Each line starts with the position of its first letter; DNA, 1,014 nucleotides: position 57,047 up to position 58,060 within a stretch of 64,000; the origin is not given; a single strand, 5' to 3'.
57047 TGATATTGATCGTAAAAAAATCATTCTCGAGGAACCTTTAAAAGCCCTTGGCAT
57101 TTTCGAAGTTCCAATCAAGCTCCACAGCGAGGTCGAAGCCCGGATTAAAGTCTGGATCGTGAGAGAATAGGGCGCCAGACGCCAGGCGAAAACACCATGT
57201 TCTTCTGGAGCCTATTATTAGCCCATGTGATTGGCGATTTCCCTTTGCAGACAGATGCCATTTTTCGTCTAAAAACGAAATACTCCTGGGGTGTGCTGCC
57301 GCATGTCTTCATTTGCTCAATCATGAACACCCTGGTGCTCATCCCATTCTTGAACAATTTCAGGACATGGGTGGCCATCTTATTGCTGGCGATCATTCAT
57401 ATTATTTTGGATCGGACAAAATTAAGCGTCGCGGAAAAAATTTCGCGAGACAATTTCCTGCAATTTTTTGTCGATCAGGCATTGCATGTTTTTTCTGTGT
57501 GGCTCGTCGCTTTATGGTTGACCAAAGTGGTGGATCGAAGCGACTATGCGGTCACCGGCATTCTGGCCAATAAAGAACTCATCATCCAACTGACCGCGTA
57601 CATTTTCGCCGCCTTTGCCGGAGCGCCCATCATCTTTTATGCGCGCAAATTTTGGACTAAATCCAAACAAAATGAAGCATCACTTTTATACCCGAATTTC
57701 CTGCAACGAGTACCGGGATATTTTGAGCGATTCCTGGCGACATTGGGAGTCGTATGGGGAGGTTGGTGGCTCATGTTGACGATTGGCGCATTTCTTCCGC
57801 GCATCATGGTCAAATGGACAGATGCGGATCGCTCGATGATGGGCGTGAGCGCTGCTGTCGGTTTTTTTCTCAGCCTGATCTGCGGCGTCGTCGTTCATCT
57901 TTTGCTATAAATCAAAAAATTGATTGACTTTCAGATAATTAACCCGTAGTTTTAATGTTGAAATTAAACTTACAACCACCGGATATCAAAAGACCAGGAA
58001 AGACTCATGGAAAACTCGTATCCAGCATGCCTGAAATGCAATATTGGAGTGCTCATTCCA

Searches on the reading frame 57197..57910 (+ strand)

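Call 39: search_protein_families(library=pfam, proteins=[window:57197-57910:+], max_evalue=0.001)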
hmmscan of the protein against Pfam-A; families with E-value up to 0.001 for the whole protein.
window:57197-57910:+ (237 aa): 1 family
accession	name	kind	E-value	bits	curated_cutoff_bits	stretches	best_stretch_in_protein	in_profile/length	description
PF11750.13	DUF3307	-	3.4e-15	56.6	23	1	3-113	2-114/127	Protein of unknown function (DUF3307)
